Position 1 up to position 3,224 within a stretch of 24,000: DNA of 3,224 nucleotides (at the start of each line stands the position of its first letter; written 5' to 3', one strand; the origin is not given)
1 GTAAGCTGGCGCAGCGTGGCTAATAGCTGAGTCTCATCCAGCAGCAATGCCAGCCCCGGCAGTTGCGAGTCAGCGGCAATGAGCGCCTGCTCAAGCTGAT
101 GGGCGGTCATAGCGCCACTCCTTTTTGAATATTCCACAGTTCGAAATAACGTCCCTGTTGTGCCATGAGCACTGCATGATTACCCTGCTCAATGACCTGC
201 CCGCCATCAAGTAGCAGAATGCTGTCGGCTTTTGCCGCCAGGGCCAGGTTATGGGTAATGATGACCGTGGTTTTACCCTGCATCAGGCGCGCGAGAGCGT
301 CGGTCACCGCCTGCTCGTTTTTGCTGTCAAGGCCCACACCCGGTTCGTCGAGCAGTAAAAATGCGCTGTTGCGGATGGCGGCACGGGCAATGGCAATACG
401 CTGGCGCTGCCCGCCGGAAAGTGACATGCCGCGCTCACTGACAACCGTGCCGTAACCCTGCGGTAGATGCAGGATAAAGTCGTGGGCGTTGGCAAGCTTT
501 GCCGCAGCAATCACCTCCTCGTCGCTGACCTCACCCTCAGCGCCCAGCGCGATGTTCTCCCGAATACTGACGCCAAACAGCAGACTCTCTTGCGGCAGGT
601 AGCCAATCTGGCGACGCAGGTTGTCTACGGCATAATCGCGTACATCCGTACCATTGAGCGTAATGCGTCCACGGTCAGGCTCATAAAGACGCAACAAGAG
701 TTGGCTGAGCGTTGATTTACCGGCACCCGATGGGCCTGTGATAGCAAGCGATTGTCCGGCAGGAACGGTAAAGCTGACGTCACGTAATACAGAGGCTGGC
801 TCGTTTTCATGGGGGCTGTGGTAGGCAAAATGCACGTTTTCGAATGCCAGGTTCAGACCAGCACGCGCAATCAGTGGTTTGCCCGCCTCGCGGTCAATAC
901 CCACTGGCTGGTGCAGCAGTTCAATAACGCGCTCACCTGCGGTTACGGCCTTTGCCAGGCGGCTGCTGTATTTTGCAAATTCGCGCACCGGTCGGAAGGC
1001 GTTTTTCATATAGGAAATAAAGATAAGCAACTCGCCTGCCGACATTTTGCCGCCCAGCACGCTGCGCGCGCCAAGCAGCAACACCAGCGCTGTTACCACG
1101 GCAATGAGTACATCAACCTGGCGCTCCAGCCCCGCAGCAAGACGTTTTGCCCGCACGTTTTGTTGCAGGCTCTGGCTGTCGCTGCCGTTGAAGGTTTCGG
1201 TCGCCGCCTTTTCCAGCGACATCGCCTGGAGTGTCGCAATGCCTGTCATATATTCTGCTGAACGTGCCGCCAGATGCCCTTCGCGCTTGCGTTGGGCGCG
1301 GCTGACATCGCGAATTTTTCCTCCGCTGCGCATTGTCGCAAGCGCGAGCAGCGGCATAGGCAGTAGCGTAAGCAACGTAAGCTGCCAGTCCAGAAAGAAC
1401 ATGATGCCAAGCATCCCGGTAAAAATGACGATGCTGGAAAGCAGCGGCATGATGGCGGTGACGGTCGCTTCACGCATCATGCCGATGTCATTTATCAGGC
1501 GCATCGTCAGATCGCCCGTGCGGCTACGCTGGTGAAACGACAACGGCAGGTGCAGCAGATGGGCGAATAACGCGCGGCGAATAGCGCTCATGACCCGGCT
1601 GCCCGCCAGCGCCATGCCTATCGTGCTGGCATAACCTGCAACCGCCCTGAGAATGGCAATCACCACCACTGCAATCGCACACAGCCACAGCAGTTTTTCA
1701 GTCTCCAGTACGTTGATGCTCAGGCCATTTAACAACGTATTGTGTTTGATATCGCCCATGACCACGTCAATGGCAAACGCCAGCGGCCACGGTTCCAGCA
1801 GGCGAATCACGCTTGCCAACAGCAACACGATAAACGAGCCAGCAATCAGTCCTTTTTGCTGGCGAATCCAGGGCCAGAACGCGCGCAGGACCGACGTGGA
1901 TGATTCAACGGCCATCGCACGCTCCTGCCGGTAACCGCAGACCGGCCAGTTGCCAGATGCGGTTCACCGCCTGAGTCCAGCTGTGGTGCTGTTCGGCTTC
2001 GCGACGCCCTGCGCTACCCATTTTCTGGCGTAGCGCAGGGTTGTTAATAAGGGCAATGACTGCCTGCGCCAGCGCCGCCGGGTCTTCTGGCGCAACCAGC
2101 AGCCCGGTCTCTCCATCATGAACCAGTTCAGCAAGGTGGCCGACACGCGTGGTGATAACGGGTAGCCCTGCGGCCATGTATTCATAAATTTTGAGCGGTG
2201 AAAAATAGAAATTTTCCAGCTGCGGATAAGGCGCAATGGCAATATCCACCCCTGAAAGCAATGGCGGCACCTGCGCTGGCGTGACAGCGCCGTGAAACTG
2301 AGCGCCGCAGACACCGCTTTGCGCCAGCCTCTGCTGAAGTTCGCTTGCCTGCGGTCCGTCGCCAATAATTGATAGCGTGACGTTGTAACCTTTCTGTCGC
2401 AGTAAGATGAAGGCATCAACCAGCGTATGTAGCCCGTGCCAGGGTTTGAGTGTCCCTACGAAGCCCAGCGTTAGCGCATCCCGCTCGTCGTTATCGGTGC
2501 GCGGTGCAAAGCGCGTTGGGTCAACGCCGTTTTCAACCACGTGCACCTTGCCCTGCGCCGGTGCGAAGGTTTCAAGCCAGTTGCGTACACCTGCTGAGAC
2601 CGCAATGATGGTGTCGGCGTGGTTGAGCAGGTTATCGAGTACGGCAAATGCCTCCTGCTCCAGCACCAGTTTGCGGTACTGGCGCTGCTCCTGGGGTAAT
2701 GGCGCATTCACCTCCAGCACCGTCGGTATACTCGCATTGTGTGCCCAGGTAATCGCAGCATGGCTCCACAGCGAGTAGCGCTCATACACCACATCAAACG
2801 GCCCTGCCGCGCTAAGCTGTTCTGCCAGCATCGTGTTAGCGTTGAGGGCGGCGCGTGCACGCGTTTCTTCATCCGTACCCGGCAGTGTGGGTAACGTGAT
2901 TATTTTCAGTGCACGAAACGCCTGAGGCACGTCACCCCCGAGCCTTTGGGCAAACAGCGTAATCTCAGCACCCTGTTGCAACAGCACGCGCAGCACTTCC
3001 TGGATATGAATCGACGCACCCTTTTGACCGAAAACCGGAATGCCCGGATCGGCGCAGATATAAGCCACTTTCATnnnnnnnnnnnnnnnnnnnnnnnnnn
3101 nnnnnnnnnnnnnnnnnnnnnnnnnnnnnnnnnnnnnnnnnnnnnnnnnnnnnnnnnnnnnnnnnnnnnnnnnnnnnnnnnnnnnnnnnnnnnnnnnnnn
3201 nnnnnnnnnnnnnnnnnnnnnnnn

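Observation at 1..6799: LuxR-solo-linked triple-glycosyltransferase / ABC-exporter operon: candidate quorum-signal-responsive glycoconjugate synthesis and export system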

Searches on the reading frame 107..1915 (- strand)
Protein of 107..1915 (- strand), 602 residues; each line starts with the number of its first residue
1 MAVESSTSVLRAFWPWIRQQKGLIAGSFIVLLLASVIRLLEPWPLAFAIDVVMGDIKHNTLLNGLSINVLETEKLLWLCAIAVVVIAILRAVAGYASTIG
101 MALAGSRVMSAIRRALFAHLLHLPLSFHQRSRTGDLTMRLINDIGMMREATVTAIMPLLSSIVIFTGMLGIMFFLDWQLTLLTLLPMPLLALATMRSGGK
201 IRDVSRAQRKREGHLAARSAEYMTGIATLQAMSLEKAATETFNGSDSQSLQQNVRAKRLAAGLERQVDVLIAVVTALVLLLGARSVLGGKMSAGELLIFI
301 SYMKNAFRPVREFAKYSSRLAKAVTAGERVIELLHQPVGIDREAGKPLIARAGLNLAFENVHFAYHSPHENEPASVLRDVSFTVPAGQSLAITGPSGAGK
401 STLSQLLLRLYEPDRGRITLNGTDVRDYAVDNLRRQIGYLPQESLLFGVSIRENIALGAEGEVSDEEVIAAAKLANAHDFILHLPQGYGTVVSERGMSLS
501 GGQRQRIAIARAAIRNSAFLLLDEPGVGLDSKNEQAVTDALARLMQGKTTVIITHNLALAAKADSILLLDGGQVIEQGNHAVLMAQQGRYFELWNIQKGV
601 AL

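Call 4: search_protein_families(library=ncbifam, proteins=[window:107-1915:-], max_evalue=0.01)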
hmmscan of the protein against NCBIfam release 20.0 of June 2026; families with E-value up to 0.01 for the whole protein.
window:107-1915:- (602 aa): 189 families (the best 25 are shown)
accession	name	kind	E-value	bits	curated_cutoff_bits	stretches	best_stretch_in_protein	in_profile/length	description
TIGR02204.1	MsbA_rel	hypoth_equivalog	7.7e-124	414.4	780.4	1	8-597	4-575/576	ABC transporter, permease/ATP-binding protein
TIGR02203.1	MsbA_lipidA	equivalog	1e-121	407.2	602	1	60-597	39-569/572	lipid A export permease/ATP-binding protein MsbA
TIGR00958.1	3a01208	subfamily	5.2e-110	368.8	874.6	1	14-593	153-710/711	antigen peptide transporter 2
TIGR01846.1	type_I_sec_HlyB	subfamily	1.5e-107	360.6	725.55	1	76-598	178-693/694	type I secretion system permease/ATPase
NF008381.0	PRK11176.1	equivalog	5.5e-106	355.2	867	1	72-598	60-580/582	lipid A ABC transporter ATP-binding protein/permease MsbA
NF045513.1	HepA_fam_ABC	equivalog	1.4e-104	350.7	725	1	65-597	84-609/610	heterocyst formation ABC transporter subunit HepA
NF052233.1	CphA_assoc_ABC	equivalog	1.6e-92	311.1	880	1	4-598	166-744/766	cyanophycin metabolism-associated ABC transporter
TIGR03375.1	type_I_sec_LssB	subfamily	1.6e-89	301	693.1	1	75-586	187-691/696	type I secretion system permease/ATPase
NF010178.0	PRK13657.1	equivalog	2.7e-86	290.3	733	1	61-595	40-568/588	glucan ABC transporter ATP-binding protein/ permease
TIGR01193.1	bacteriocin_ABC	subfamily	4.5e-86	289.9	523.85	1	5-594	139-706/708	peptide cleavage/export ABC transporter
NF008055.0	PRK10789.1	equivalog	6.7e-85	285.7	845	1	26-598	20-572/590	SmdA family multidrug ABC transporter permease/ATP-binding protein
TIGR03796.1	NHLM_micro_ABC1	equivalog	9e-84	282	853.3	1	75-593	192-708/710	NHLP family bacteriocin export ABC transporter peptidase/permease/ATPase subunit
TIGR02868.1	CydC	equivalog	3.1e-82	276.9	329.05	1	77-557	53-530/530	thiol reductant ABC exporter subunit CydC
TIGR02857.1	CydD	equivalog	1.3e-81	275.2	435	1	42-568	23-528/529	thiol reductant ABC exporter subunit CydD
NF008364.0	PRK11160.1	equivalog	1.8e-81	274.4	630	1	80-594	63-572/575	heme ABC transporter ATP-binding protein/permease CydC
TIGR01192.1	chvA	subfamily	4.1e-69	233.7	585.4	1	75-594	60-567/585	glucan export ABC transporter ATP-binding protein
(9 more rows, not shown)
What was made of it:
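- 107..1915 (-): Fused TMD-NBD ABC exporter (602 aa), an MsbA/ABCB-type half-transporter. Best NCBIfam models are all below cut-off: MsbA_rel 414/780, MsbA 407/602, HepA 351/725, NdvA 290/733 (call 4).
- On NdvA/ChvA cyclic glucan export: NF010178 scores 290 against a cut-off of 733, and TIGR01192 scores 234 against 585 (call 4).
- On MsbA lipid A flippase: TIGR02203 scores 407 against 602, and NF008381 scores 355 against 867 (call 4).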

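Call 5: search_protein_families(library=pfam, proteins=[window:107-1915:-], max_evalue=0.01)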
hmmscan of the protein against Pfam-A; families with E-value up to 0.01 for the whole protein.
window:107-1915:- (602 aa): 9 families
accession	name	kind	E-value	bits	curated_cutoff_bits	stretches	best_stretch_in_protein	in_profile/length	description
PF00664.28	ABC_membrane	-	1.3e-41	143.6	28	1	27-304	4-268/274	ABC transporter transmembrane region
PF00005.33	ABC_tran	-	6.6e-34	117.9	25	1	377-525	1-135/137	ABC transporter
PF13304.12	AAA_21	-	1.1e-06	29.4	27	0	480-559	221-302/304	AAA domain, putative AbiEii toxin, Type IV TA system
PF02463.25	SMC_N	-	1.7e-06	28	40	1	410-567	103-209/220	RecF/RecN/SMC N terminal domain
PF13401.12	AAA_22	-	0.00071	20.3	27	1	388-424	6-45/130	AAA domain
PF13238.12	AAA_18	-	0.0013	19.7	29.4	1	391-432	2-35/128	AAA domain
PF01583.26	APS_kinase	-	0.0014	19.2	21.1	0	389-433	4-49/152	Adenylylsulphate kinase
PF13555.12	AAA_29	-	0.0019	18.4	27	1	385-403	20-38/61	P-loop containing region of AAA domain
PF13191.12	AAA_16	-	0.0021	19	32.6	1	387-440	24-85/167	AAA ATPase domain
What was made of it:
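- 107..1915 (-): PF00664 + PF00005 (call 5).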

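Call 9: find_encoding_contigs(protein=window:107-1915:-, flank=10000, max_places=6)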
Protein window:107-1915:- (602 aa): no gene with exactly this product is on record in the collection.

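Call 74: search_protein_families(library=padloc, proteins=[window:107-1915:-], max_evalue=0.00001)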
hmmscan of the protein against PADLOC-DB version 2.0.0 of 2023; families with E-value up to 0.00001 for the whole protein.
window:107-1915:- (602 aa): 3 families
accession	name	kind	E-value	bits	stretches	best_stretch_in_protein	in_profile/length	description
PDLC04135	mad3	-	1.9e-29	101.4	1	495-576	260-349/374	mads_3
PDLC04140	mad8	-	6.3e-09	33.8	1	375-555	15-232/314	mads_8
PDLC02980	AriA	-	8.7e-07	27.2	0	453-559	190-302/304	-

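Call 82: search_solved_structures(query=window:107-1915:-, max_evalue=1e-40)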
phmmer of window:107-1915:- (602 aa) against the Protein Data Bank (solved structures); distinct sequences matched with E-value up to 1e-40: 250 (the best 60 are shown).
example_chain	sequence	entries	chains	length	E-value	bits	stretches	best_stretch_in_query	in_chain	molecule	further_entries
6fn1_A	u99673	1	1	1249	1.1e-149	503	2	92-595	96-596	Human-mouse chimeric ABCB1 (ABCBHM)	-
6fn4_A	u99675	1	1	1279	1.2e-149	502.8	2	92-595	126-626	Apo form of Human-mouse chimeric ABCB1 (ABCB1HM) in complex with Antigen binding fragment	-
6qee_A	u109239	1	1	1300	2.9e-147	495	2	92-595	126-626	ABCB1HM-EQ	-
6ujt_A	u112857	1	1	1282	6.4e-146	490.5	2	93-595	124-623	ATP-dependent translocase ABCB1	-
6ujw_A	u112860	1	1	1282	1.6e-145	489.3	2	93-595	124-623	ATP-dependent translocase ABCB1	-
6q81_A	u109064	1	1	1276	1.8e-145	489.1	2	93-595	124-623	P-glycoprotein (ABCB1)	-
4ksb_A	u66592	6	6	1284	1.8e-145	489.1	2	93-595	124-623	Multidrug resistance protein 1A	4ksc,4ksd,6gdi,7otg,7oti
5kpi_A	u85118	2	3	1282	1.8e-145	489.1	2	93-595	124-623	Multidrug resistance protein 1A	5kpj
3g60_A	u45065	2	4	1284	1.8e-145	489.1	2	93-595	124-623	Multidrug resistance protein 1a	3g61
4q9h_A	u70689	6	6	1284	1.9e-145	489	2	93-595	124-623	Multidrug resistance protein 1A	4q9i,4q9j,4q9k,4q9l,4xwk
4m2s_A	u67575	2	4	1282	1.9e-145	489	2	93-595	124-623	Multidrug resistance protein 1A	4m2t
6ujp_A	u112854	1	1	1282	2.1e-145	488.9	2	93-595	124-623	ATP-dependent translocase ABCB1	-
4lsg_A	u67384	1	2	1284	2.3e-145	488.7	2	93-595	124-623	Multidrug resistance protein 1A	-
3g5u_A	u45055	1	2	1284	2.3e-145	488.7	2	93-595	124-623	Multidrug resistance protein 1a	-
4m1m_A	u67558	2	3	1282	2.5e-145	488.6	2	93-595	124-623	Multidrug resistance protein 1A | ATP-dependent translocase ABCB1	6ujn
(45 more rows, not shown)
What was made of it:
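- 107..1915 (-): PDB neighbours are ABCB1/ABCB4, Sav1866, MsbA and BmrA (call 82).
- Closest known: MsbA / PglK / NdvA. Same: It is encoded with cytoplasmic glycosyltransferases (calls 4, 5, 82).
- The ABC exporter's best PDB hits include multidrug exporters (call 82).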

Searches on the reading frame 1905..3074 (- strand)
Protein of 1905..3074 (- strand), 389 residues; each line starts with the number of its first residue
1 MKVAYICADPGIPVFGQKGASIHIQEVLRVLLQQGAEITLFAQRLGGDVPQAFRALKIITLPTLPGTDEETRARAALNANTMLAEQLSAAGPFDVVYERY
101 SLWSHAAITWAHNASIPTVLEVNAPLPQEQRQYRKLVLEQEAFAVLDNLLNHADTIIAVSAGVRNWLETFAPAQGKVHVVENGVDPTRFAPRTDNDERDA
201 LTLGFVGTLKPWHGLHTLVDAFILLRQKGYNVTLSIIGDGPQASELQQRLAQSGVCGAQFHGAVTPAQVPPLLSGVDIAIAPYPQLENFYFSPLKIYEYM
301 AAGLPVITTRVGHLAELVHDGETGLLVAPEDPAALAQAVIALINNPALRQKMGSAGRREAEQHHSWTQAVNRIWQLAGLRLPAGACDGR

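Call 4: search_protein_families(library=ncbifam, proteins=[window:1905-3074:-], max_evalue=0.01)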
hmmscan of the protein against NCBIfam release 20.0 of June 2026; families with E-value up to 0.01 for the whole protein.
window:1905-3074:- (389 aa): 33 families (the best 25 are shown)
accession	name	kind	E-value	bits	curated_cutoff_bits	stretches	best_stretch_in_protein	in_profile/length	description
TIGR03088.1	stp2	hypoth_equivalog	1.4e-35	123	409.05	1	155-373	139-366/374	TIGR03088 family PEP-CTERM/XrtA system glycosyltransferase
TIGR04063.1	stp3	hypoth_equivalog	1.4e-33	116.4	442.05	1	102-372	103-387/397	TIGR04063 family PEP-CTERM/XrtA system glycosyltransferase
NF041876.1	EPS_EpsE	equivalog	4e-28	98.7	400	1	175-367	186-383/389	exopolysaccharide biosynthesis GT4 family glycosyltransferase EpsE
TIGR02149.1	glgA_Coryne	subfamily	2.7e-22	79.5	302.4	1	150-373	142-383/391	glycogen synthase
TIGR03999.1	thiol_BshA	equivalog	8.4e-21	74.3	273.7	1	145-372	137-365/375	N-acetyl-alpha-D-glucosaminyl L-malate synthase BshA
TIGR03449.1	mycothiol_MshA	equivalog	1.3e-20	73.7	462.5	1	75-374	85-397/406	D-inositol-3-phosphate glycosyltransferase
TIGR03087.1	stp1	hypoth_equivalog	1.3e-17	64.1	316.65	1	149-374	169-391/397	TIGR03087 family PEP-CTERM/XrtA system glycosyltransferase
NF053787.1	GlcN_PG_synth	equivalog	1.8e-17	63.3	480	1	106-374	97-353/361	N-acetylglucosaminyl phosphatidylglycerol synthase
NF047676.1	TeichurnBiosyTuaH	equivalog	8.8e-17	61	550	1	147-374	153-381/384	teichuronic acid biosynthesis protein TuaH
TIGR04047.1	MSMEG_0565_glyc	hypoth_equivalog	1.7e-16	60.3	259.85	1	18-371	12-365/373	MSMEG_0565 family glycosyltransferase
TIGR04005.1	wcaL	equivalog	9.8e-15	54.3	537.6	1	148-377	170-400/406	colanic acid biosynthesis glycosyltransferase WcaL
NF007640.0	PRK10307.1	subfamily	4.8e-14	52.1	276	1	135-372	154-399/411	WcaI family glycosyltransferase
NF038229.1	Glyco4_Geo_Pelo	equivalog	8e-14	51.4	400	1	140-375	97-331/338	GPMC system family 4 glycosyltransferase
TIGR04157.1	glyco_rSAM_CFB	subfamily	4.1e-12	45.8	400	1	141-366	158-395/406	TIGR04157 family glycosyltransferase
NF047684.1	TeichurnBiosyTuaC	equivalog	2.4e-11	43.2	550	1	141-364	153-373/391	teichuronic acid biosynthesis protein TuaC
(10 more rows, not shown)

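Call 5: search_protein_families(library=pfam, proteins=[window:1905-3074:-], max_evalue=0.01)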
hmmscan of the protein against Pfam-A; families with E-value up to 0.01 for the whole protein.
window:1905-3074:- (389 aa): 6 families
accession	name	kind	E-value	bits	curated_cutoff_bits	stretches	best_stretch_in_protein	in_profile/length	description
PF13692.12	Glyco_trans_1_4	-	1.3e-34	120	27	1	202-345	3-142/142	Glycosyl transferases group 1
PF00534.26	Glycos_transf_1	-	1.7e-29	103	26.4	1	200-358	15-171/172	Glycosyl transferases group 1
PF13439.12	Glyco_transf_4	-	4.7e-18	66.2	28.5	1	19-188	3-170/170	Glycosyltransferase Family 4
PF13524.12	Glyco_trans_1_2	-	6e-14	52.6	25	1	233-373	16-142/144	Glycosyl transferase-like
PF13579.12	Glyco_trans_4_4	-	1.1e-11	45.8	29.7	1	19-183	2-158/158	Glycosyl transferase 4-like domain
PF20706.3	GT4-conflict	-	0.00054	19.5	26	1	144-372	138-384/385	Family 4 Glycosyltransferase in conflict systems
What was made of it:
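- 1905..3074 (-): GT4 retaining glycosyltransferase (389 aa), called 'GT4b' here. PF13692, PF00534 and PF13439 (call 5).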

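Call 74: search_protein_families(library=padloc, proteins=[window:1905-3074:-], max_evalue=0.00001)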
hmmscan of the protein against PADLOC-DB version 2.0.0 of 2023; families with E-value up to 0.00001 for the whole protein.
window:1905-3074:- (389 aa): 0 families

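Call 84: search_solved_structures(query=window:1905-3074:-, max_evalue=1e-8)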
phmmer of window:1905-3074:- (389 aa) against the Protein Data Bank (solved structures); distinct sequences matched with E-value up to 1e-8: 7.
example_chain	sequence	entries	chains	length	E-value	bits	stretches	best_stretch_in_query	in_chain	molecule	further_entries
7qsg_A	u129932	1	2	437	1.3e-14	57.4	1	90-369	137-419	D-inositol 3-phosphate glycosyltransferase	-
3c4q_A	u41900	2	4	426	1.6e-14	57.1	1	18-370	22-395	Predicted glycosyltransferases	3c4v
3c48_A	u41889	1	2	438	1.8e-14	56.9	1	18-370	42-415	Predicted glycosyltransferases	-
6kih_A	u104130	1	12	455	3.1e-13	52.9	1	109-376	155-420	Tll1590 protein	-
6tvp_A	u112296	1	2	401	9e-12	48.1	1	148-371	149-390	Alpha-maltose-1-phosphate synthase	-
4n9w_A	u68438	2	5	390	7.3e-11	45.1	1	157-369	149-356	GDP-mannose-dependent alpha-(1-2)-phosphatidylinositol mannosyltransferase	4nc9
2gej_A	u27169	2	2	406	8.2e-11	44.9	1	157-369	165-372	PHOSPHATIDYLINOSITOL MANNOSYLTRANSFERASE (PimA)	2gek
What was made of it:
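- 1905..3074 (-): Closest solved relatives are MshA, sucrose-phosphate-synthase-like Tll1590, GlgM and PimA (call 84).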
